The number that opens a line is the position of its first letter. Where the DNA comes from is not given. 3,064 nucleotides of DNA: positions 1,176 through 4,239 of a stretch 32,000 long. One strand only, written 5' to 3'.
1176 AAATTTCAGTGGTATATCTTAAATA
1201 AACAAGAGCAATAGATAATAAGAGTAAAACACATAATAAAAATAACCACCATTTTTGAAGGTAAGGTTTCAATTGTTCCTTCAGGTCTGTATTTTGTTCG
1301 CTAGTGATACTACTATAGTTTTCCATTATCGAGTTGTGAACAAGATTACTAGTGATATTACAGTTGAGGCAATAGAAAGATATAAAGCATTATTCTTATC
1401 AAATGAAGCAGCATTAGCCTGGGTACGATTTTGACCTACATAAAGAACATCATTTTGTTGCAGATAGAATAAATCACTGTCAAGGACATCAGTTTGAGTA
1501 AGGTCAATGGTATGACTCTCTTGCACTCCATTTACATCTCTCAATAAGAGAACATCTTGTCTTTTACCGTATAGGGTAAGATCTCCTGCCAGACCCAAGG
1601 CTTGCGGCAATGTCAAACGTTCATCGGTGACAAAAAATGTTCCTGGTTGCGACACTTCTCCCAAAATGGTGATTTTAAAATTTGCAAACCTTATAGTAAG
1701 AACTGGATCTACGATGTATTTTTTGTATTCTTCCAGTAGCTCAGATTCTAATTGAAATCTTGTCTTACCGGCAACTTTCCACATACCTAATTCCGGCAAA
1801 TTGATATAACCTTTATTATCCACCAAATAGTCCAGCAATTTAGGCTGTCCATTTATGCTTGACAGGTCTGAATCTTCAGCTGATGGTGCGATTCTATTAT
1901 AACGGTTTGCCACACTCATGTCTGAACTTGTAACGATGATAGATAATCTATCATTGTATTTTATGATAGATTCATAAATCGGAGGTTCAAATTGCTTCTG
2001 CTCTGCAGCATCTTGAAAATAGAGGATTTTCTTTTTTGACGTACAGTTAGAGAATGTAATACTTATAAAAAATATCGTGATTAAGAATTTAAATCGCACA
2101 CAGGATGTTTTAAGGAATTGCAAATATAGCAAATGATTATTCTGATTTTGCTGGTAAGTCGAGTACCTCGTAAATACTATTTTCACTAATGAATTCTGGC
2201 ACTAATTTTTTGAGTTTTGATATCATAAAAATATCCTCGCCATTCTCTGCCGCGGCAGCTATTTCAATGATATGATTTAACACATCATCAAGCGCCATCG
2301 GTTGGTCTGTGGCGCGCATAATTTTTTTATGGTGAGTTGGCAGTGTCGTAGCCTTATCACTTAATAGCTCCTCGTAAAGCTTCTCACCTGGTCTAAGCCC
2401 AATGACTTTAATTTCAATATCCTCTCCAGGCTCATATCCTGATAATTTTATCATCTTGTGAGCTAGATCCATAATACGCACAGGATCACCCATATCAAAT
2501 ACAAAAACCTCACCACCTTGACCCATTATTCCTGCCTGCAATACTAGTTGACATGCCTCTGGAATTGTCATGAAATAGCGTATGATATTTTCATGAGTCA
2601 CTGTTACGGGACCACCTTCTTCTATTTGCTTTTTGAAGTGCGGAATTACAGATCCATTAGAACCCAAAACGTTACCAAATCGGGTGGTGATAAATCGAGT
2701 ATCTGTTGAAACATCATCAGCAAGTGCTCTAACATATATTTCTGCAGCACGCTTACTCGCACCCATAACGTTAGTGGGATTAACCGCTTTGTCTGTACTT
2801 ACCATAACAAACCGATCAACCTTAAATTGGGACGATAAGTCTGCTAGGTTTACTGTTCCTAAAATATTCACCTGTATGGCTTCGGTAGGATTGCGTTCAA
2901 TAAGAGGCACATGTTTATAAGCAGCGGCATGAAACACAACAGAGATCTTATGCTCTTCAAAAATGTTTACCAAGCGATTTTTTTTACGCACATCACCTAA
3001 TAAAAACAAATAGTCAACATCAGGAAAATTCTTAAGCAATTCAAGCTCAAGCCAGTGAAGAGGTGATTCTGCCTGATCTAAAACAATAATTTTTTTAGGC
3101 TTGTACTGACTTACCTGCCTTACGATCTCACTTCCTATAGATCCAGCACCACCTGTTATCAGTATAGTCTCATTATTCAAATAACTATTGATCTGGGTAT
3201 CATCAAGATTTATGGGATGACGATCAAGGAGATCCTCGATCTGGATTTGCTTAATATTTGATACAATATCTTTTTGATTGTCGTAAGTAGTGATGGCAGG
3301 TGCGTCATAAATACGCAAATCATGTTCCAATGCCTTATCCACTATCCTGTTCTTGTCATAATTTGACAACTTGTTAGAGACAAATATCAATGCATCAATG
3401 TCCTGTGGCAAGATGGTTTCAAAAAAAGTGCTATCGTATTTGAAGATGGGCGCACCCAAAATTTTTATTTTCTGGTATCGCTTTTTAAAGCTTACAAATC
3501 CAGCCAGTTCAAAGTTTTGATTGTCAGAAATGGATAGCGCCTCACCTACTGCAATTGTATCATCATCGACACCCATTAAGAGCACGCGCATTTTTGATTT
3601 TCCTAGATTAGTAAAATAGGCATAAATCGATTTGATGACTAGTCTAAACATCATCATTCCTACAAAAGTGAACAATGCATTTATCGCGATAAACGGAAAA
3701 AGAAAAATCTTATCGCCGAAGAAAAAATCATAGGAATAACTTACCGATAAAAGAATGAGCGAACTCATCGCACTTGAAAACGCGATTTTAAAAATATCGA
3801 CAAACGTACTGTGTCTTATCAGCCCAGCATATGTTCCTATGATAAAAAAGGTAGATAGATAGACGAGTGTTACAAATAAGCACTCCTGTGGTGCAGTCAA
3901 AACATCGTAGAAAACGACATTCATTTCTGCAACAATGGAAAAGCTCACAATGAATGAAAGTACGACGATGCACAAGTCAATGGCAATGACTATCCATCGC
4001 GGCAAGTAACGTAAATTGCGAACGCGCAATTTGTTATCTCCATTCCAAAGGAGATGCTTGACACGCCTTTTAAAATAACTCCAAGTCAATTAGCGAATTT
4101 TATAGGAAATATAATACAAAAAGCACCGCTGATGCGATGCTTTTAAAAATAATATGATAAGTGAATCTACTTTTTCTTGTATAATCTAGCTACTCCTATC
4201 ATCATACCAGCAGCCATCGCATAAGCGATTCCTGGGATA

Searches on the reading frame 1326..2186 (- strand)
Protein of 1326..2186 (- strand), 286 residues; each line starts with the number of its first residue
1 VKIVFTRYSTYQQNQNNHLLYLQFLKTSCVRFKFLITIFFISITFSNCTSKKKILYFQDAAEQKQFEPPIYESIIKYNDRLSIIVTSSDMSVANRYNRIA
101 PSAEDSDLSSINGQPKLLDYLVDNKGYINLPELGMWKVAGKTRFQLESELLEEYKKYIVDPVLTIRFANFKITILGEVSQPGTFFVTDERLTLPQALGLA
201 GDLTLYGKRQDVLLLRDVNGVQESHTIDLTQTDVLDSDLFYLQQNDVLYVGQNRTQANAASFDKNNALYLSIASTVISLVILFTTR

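Call 55: search_protein_families(library=pfam, proteins=[window:1326-2186:-], max_evalue=0.00001)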
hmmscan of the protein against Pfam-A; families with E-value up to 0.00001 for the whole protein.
window:1326-2186:- (286 aa): 2 families
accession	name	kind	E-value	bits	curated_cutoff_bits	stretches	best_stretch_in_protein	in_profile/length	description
PF02563.21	Poly_export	-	2e-13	50.8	28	1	71-167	5-76/77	Polysaccharide biosynthesis/export protein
PF22461.2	SLBB_2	-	1.2e-07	32.2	27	1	171-250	2-79/79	SLBB domain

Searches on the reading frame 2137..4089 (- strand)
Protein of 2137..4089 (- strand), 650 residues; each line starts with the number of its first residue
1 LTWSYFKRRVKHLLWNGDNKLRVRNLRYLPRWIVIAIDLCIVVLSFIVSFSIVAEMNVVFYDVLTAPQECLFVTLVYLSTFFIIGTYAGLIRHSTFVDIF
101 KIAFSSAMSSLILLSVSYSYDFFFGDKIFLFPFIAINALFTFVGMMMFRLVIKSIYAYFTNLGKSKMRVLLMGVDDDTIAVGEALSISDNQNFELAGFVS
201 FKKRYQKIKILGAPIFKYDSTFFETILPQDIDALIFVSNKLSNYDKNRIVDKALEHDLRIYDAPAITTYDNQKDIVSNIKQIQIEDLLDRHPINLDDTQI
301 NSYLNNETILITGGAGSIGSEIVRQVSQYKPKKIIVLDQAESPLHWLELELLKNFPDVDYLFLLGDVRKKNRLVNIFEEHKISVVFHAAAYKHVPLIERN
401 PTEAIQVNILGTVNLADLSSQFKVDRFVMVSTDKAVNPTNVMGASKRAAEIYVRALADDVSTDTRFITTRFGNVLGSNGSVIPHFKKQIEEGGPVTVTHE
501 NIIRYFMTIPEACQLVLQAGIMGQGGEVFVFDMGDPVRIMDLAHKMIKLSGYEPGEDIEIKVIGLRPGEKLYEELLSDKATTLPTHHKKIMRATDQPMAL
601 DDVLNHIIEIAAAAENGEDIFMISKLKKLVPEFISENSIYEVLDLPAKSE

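Call 55: search_protein_families(library=pfam, proteins=[window:2137-4089:-], max_evalue=0.00001)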
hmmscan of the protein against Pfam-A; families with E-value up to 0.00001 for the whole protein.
window:2137-4089:- (650 aa): 8 families
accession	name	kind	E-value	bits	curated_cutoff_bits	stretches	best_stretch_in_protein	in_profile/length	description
PF02719.21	Polysacc_synt_2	-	1.1e-119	399.4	20.2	1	309-594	1-292/293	Polysaccharide biosynthesis protein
PF01370.27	Epimerase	-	3.8e-26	92.4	20.9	1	309-519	1-224/240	NAD dependent epimerase/dehydratase family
PF16363.11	GDP_Man_Dehyd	-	8.7e-17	62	27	1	310-433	1-130/332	GDP-mannose 4,6 dehydratase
PF04321.23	RmlD_sub_bind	-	4e-15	56.1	27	1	308-493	2-171/287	RmlD substrate binding domain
PF01073.25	3Beta_HSD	-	2.9e-14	53.2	22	1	310-440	1-124/280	3-beta hydroxysteroid dehydrogenase/isomerase family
PF00106.31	adh_short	-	1e-07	32.1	26.6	1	308-462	2-169/195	short chain dehydrogenase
PF08659.16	KR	-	1.5e-07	32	22.6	1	308-434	2-138/180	KR domain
PF07993.18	NAD_binding_4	-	1.2e-06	28.3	20.1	0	311-446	1-150/258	Male sterility protein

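Call 63: find_homologous_proteins(query=window:2137-4089:-, max_evalue=1e-50)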
Query window:2137-4089:- (650 aa): 8000 proteins with E <= 1e-50 among 8000 candidates; the best 120 are listed.
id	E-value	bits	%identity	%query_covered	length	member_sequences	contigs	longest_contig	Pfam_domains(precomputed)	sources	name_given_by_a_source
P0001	0.0e+0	1370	100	96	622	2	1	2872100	PF08659.17,PF04321.24,PF16363.12,PF02719.22,PF01073.26,PF07993.19,PF00106.32,PF01370.28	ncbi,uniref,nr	ncbi:polysaccharide biosynthesis protein [Nonlabens ponticola]|uniref:polysaccharide biosynthesis pr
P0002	0.0e+0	1052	71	100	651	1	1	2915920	PF08659.17,PF04321.24,PF16363.12,PF02719.22,PF01073.26,PF07993.19,PF00106.32,PF01370.28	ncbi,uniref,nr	ncbi:polysaccharide biosynthesis protein [Nonlabens marinus]|uniref:UDP-N-acetylglucosamine 4,6-dehy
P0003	0.0e+0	1050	72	100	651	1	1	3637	PF08659.17,PF04321.24,PF16363.12,PF02719.22,PF01073.26,PF00106.32,PF01370.28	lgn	-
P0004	0.0e+0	1038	72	99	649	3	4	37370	PF08659.17,PF04321.24,PF16363.12,PF02719.22,PF01073.26,PF00106.32,PF01370.28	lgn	-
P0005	0.0e+0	1029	71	100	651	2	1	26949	PF08659.17,PF04321.24,PF16363.12,PF02719.22,PF01073.26,PF00106.32,PF01370.28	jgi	-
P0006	0.0e+0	1020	70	100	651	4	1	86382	PF08659.17,PF13727.13,PF04321.24,PF16363.12,PF02719.22,PF01073.26,PF00106.32,PF01370.28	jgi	-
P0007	1.5e-296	1003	69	100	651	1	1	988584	PF08659.17,PF13727.13,PF04321.24,PF16363.12,PF02719.22,PF01073.26,PF00106.32,PF01370.28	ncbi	-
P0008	9.7e-292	987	72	95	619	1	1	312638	PF08659.17,PF13727.13,PF04321.24,PF16363.12,PF02719.22,PF01073.26,PF00106.32,PF01370.28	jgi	jgi:FlaA1/EpsC-like NDP-sugar epimerase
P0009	3.9e-290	982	71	96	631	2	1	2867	PF08659.17,PF04321.24,PF16363.12,PF02719.22,PF01073.26,PF07993.19,PF00106.32,PF01370.28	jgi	jgi:FlaA1/EpsC-like NDP-sugar epimerase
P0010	5.8e-288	975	70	96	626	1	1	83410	PF08659.17,PF04321.24,PF16363.12,PF02719.22,PF01073.26,PF07993.19,PF00106.32,PF01370.28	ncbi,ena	-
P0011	2.8e-281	953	72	92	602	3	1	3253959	PF08659.17,PF13727.13,PF04321.24,PF16363.12,PF02719.22,PF01073.26,PF07993.19,PF00106.32,PF01370.28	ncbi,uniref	ncbi:polysaccharide biosynthesis protein [Nonlabens sp. Hel1_33_55]|uniref:polysaccharide biosynthes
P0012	2.1e-275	933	64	100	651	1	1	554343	PF08659.17,PF04321.24,PF16363.12,PF02719.22,PF01073.26,PF07993.19,PF13460.13,PF00106.32,PF01370.28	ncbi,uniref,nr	ncbi:polysaccharide biosynthesis protein [Nonlabens xiamenensis]|uniref:polysaccharide biosynthesis 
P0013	7.7e-274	928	66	100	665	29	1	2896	PF08659.17,PF04321.24,PF16363.12,PF02719.22,PF01073.26,PF00106.32,PF01370.28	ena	-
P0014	2.8e-271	920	64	99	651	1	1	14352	PF08659.17,PF04321.24,PF16363.12,PF02719.22,PF01073.26,PF00106.32,PF01370.28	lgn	-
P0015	7.5e-271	918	62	100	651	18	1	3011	PF08659.17,PF04321.24,PF16363.12,PF02719.22,PF01073.26,PF00106.32,PF01370.28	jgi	jgi:FlaA1/EpsC-like NDP-sugar epimerase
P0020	6.2e-268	908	72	87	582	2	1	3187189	PF08659.17,PF04321.24,PF16363.12,PF02719.22,PF01073.26,PF07993.19,PF00106.32,PF01370.28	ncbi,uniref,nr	ncbi:polysaccharide biosynthesis protein [Nonlabens agnitus]|uniref:polysaccharide biosynthesis prot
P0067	2.8e-232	791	55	99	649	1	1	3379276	PF08659.17,PF13727.13,PF04321.24,PF16363.12,PF02719.22,PF01073.26,PF07993.19,PF13460.13,PF00106.32,PF01370.28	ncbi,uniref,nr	ncbi:polysaccharide biosynthesis protein [Nonlabens spongiae]|uniref:Polysaccharide biosynthesis pro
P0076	6.3e-211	720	52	98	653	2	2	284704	PF13727.13,PF04321.24,PF16363.12,PF02719.22,PF01073.26,PF01370.28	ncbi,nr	ncbi:polysaccharide biosynthesis protein [Ulvibacter litoralis]|nr:nucleoside-diphosphate sugar epim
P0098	1.8e-206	705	52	99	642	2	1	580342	PF13727.13,PF04321.24,PF16363.12,PF02719.22,PF01073.26,PF01370.28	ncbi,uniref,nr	ncbi:polysaccharide biosynthesis protein [Halomarinibacterium sedimenti]|uniref:polysaccharide biosy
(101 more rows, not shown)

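Call 64: find_encoding_contigs(protein=P0002, flank=10000, max_places=1)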
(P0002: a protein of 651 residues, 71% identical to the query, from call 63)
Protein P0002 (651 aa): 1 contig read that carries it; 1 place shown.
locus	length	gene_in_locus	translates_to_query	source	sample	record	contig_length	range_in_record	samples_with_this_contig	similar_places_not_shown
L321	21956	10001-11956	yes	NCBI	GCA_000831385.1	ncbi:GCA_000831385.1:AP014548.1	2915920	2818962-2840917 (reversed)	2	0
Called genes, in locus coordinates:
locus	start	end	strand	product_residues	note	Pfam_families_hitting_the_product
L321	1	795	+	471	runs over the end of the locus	-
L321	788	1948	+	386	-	PF04932:Wzy_C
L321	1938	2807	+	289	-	PF00535:Glycos_transf_2, PF10111:Glyco_tranf_2_2 (weak), PF13641:Glyco_tranf_2_3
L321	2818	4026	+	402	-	PF00534:Glycos_transf_1, PF13692:Glyco_trans_1_4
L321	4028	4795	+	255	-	PF00535:Glycos_transf_2, PF13641:Glyco_tranf_2_3 (weak)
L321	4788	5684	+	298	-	PF01073:3Beta_HSD, PF01370:Epimerase, PF04321:RmlD_sub_bind, PF07993:NAD_binding_4 (faint), PF16363:GDP_Man_Dehyd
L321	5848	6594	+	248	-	PF00535:Glycos_transf_2, PF10111:Glyco_tranf_2_2 (weak), PF13641:Glyco_tranf_2_3 (weak)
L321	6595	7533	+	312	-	PF01073:3Beta_HSD, PF01370:Epimerase, PF04321:RmlD_sub_bind, PF07993:NAD_binding_4 (faint), PF16363:GDP_Man_Dehyd (faint), PF13460:NAD_binding_10 (faint)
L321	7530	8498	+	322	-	PF00953:Glycos_transf_4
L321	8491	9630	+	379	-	PF01041:DegT_DnrJ_EryC1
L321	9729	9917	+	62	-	-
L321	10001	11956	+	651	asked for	PF00106:adh_short, PF01073:3Beta_HSD, PF01370:Epimerase, PF02719:Polysacc_synt_2, PF04321:RmlD_sub_bind, PF07993:NAD_binding_4 (faint), PF08659:KR, PF16363:GDP_Man_Dehyd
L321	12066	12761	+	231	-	PF02563:Poly_export, PF22461:SLBB_2, PF10531:SLBB (weak)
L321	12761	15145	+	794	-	PF02706:Wzz, PF13807:GNVR, PF13614:AAA_31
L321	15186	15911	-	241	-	PF19567:CpsB_CapC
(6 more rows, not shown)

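Call 65: find_encoding_contigs(protein=P0011, flank=10000, max_places=1)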
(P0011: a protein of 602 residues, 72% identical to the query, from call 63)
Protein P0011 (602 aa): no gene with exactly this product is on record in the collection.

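Call 66: find_encoding_contigs(protein=P0020, flank=10000, max_places=1)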
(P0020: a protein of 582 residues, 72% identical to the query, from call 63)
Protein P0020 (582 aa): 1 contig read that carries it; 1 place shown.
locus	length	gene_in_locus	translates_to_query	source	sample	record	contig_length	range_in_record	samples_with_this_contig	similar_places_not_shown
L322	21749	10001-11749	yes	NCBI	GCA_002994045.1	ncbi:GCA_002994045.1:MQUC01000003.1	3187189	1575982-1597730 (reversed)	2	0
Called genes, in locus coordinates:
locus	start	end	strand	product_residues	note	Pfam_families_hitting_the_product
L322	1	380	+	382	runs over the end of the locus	PF04932:Wzy_C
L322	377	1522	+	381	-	PF20706:GT4-conflict (weak), PF00534:Glycos_transf_1, PF13692:Glyco_trans_1_4, PF13524:Glyco_trans_1_2 (weak)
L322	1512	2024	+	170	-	PF25084:LbH_EIF2B (weak), PF00132:Hexapep (faint)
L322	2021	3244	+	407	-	PF13439:Glyco_transf_4, PF13579:Glyco_trans_4_4, PF00534:Glycos_transf_1 (weak)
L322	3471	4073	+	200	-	PF02397:Bac_transf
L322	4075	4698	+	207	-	PF25084:LbH_EIF2B (faint), PF25087:GMPPB_C (weak), PF14602:Hexapep_2 (faint), PF00132:Hexapep (weak)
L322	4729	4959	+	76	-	PF00550:PP-binding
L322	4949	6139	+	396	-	PF00501:AMP-binding, PF13193:AMP-binding_C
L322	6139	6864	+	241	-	PF00106:adh_short, PF08659:KR, PF13561:adh_short_C2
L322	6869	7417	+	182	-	PF02397:Bac_transf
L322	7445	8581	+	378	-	PF01041:DegT_DnrJ_EryC1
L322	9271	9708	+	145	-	-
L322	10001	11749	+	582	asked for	PF00106:adh_short, PF01073:3Beta_HSD, PF01370:Epimerase, PF02719:Polysacc_synt_2, PF04321:RmlD_sub_bind, PF07993:NAD_binding_4 (faint), PF08659:KR (weak), PF16363:GDP_Man_Dehyd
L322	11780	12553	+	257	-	PF02563:Poly_export, PF10531:SLBB (weak), PF22461:SLBB_2 (weak)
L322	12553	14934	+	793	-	PF02706:Wzz, PF13807:GNVR, PF13614:AAA_31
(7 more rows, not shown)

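Call 67: find_encoding_contigs(protein=P0012, flank=10000, max_places=1)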
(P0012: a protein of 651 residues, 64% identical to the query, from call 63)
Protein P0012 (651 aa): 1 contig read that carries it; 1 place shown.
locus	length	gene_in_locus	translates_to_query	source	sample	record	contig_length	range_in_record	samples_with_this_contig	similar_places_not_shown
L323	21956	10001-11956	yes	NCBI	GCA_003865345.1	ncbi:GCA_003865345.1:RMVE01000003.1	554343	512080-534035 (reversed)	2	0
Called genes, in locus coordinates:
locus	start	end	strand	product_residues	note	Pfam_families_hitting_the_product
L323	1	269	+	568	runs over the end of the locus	-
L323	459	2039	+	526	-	PF16889:Hepar_II_III_N, PF07940:Hepar_II_III_C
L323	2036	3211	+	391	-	PF00534:Glycos_transf_1, PF13692:Glyco_trans_1_4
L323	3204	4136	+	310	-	PF01370:Epimerase, PF04321:RmlD_sub_bind, PF07993:NAD_binding_4 (weak), PF01073:3Beta_HSD, PF16363:GDP_Man_Dehyd (weak)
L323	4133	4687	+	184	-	PF02397:Bac_transf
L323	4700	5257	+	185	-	PF02397:Bac_transf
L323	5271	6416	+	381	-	PF01041:DegT_DnrJ_EryC1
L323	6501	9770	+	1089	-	PF03160:Calx-beta, PF00932:LTD, PF18962:Por_Secre_tail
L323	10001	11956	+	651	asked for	PF00106:adh_short, PF01073:3Beta_HSD, PF01370:Epimerase, PF02719:Polysacc_synt_2, PF04321:RmlD_sub_bind, PF07993:NAD_binding_4 (weak), PF08659:KR, PF16363:GDP_Man_Dehyd, +1 more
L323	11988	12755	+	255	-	PF02563:Poly_export, PF10531:SLBB, PF22461:SLBB_2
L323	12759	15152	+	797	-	PF02706:Wzz, PF13807:GNVR, PF01656:CbiA (weak), PF13614:AAA_31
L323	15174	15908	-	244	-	PF19567:CpsB_CapC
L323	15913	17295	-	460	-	PF03704:BTAD (faint), PF07719:TPR_2 (faint), PF23914:TPR_CcmH_CycH (weak), PF14559:TPR_19 (weak), PF13181:TPR_8 (weak), PF13424:TPR_12 (weak), PF13432:TPR_16, PF00515:TPR_1 (weak), +14 more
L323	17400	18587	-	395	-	PF00202:Aminotran_3, PF00155:Aminotran_1_2 (weak)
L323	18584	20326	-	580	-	PF13100:OstA_2, PF03968:LptD_N (faint)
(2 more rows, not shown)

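Call 68: find_encoding_contigs(protein=P0067, flank=10000, max_places=1)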
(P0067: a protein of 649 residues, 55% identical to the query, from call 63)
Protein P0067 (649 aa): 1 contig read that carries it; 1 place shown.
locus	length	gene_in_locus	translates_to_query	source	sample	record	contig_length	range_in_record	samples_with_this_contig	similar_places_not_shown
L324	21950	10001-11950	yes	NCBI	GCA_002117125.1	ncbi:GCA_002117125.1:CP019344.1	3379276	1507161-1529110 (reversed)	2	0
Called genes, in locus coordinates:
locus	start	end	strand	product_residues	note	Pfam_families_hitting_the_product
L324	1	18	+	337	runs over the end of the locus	PF00534:Glycos_transf_1, PF13692:Glyco_trans_1_4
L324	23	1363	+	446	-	-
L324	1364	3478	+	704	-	PF08240:ADH_N (weak), PF00107:ADH_zinc_N, PF01408:GFO_IDH_MocA, PF02894:GFO_IDH_MocA_C (faint), PF22725:GFO_IDH_MocA_C3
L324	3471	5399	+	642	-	PF16889:Hepar_II_III_N, PF07940:Hepar_II_III_C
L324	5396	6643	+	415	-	PF13439:Glyco_transf_4, PF13579:Glyco_trans_4_4, PF00534:Glycos_transf_1, PF13692:Glyco_trans_1_4, PF13524:Glyco_trans_1_2 (weak)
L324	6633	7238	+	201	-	PF02397:Bac_transf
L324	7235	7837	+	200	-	PF17836:PglD_N, PF24894:Hexapep_GlmU (faint), PF25087:GMPPB_C (faint), PF25084:LbH_EIF2B, PF00132:Hexapep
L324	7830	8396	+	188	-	PF02397:Bac_transf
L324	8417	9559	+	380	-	PF00155:Aminotran_1_2 (weak), PF01041:DegT_DnrJ_EryC1, PF01212:Beta_elim_lyase (weak)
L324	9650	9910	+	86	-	-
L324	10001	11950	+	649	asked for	PF13727:CoA_binding_3 (weak), PF00106:adh_short (weak), PF01073:3Beta_HSD, PF01370:Epimerase, PF02719:Polysacc_synt_2, PF04321:RmlD_sub_bind, PF08659:KR (weak), PF16363:GDP_Man_Dehyd, +2 more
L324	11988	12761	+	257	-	PF02563:Poly_export, PF10531:SLBB (weak), PF22461:SLBB_2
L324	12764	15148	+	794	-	PF02706:Wzz, PF13807:GNVR, PF13614:AAA_31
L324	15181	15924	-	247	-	PF19567:CpsB_CapC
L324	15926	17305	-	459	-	PF23240:HAT_PRP39_N (faint), PF25058:ARM_TT21 (faint), PF00515:TPR_1 (faint), PF07719:TPR_2 (faint), PF12569:NatA_aux_su (faint), PF12895:ANAPC3 (faint), PF13174:TPR_6 (faint), PF25063:ARM_TT21_C (weak), +12 more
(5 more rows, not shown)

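Call 69: find_encoding_contigs(protein=P0076, flank=10000, max_places=1)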
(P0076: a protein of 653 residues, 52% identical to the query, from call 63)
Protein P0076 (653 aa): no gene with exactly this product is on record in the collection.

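Call 70: find_encoding_contigs(protein=P0098, flank=10000, max_places=1)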
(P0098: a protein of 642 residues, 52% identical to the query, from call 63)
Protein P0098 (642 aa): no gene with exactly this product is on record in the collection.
